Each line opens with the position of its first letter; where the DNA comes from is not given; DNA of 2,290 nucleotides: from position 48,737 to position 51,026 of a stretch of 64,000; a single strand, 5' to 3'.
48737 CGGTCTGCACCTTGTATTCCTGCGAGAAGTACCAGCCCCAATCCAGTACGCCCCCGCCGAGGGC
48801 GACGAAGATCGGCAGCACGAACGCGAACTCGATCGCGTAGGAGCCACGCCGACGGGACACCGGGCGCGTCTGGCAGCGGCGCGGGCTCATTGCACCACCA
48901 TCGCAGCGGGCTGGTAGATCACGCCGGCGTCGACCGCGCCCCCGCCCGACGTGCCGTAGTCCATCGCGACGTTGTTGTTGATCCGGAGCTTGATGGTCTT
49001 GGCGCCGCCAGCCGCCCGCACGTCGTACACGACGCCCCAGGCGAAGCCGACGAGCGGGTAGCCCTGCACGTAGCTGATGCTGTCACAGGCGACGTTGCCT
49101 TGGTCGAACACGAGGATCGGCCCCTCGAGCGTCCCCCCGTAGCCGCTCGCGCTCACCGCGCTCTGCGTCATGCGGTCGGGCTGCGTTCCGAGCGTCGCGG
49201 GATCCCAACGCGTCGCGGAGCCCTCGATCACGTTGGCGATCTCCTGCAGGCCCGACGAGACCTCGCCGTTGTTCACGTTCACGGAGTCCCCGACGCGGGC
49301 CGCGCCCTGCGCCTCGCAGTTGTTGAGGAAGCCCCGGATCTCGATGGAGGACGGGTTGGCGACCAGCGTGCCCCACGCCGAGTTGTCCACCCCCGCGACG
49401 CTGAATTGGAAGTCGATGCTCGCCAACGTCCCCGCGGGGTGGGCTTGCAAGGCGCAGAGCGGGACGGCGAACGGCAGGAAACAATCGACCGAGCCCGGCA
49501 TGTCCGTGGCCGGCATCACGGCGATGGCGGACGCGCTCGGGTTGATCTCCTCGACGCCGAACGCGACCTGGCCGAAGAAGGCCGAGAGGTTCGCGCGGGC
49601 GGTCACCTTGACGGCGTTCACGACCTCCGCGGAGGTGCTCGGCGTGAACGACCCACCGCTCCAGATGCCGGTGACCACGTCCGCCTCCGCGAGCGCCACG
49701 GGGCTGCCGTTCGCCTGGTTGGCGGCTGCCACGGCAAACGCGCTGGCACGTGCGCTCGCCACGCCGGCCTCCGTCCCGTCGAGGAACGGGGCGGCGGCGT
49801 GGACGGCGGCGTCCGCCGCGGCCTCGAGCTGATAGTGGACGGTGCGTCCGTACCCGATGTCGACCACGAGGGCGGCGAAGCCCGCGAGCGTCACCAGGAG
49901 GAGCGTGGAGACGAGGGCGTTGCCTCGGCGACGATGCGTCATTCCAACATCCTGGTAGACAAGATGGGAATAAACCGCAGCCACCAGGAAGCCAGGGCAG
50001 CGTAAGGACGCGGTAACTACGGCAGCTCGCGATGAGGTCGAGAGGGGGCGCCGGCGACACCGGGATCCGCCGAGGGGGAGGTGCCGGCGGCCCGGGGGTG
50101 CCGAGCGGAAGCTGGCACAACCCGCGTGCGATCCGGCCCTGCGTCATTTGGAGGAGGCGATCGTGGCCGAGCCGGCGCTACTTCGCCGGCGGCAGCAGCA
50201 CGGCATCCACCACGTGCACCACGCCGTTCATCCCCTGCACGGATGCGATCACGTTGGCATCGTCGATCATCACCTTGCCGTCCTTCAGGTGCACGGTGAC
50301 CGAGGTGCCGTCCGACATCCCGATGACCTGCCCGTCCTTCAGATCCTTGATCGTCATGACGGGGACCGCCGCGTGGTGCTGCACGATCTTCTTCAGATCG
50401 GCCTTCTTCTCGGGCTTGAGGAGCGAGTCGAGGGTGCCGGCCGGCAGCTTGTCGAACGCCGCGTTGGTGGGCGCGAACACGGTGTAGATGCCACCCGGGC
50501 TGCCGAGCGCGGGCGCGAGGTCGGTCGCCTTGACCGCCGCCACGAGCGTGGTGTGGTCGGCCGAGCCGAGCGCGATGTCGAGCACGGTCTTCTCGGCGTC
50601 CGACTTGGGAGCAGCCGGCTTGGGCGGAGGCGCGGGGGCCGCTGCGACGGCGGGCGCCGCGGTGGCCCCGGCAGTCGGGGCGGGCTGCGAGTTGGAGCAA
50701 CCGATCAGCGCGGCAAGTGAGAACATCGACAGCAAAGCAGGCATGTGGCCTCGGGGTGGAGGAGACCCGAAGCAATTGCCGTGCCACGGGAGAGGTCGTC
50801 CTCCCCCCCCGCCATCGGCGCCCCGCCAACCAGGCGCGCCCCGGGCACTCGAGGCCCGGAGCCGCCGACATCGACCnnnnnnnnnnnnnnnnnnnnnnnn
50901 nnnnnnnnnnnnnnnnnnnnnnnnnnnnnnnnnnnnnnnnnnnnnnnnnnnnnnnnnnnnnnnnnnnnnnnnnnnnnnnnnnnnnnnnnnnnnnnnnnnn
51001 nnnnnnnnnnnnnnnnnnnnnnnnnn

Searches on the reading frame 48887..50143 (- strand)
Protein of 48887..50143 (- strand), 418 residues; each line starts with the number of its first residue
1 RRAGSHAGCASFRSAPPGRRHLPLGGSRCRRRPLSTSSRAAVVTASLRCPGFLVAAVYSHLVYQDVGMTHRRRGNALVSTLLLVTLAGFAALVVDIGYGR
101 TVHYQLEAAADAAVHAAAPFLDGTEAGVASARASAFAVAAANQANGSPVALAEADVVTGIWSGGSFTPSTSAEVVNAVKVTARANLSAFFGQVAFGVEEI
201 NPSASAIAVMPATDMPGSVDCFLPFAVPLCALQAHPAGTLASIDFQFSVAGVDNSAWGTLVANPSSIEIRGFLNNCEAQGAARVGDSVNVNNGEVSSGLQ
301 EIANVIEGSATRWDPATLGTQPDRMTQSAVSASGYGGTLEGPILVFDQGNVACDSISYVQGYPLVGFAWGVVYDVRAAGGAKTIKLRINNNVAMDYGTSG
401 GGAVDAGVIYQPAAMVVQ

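Call 67: search_protein_families(library=pfam, proteins=[window:48887-50143:-], max_evalue=0.001)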
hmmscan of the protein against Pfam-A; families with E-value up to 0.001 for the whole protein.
window:48887-50143:- (418 aa): 2 families
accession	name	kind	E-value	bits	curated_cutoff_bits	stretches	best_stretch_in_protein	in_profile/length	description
PF13400.11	Tad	-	1.5e-06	28.9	22.3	1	74-118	1-45/47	Putative Flp pilus-assembly TadE/G-like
PF09977.15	Tad_C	-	4.5e-05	24.8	22.1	1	116-208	1-93/93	Putative Tad-like Flp pilus-assembly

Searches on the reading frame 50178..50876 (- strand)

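Call 67: search_protein_families(library=pfam, proteins=[window:50178-50876:-], max_evalue=0.001)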
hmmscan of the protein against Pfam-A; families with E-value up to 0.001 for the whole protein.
window:50178-50876:- (232 aa): 1 family
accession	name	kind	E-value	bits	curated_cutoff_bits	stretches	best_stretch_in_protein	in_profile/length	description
PF02469.27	Fasciclin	-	3.5e-29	102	22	1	107-229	2-123/123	Fasciclin domain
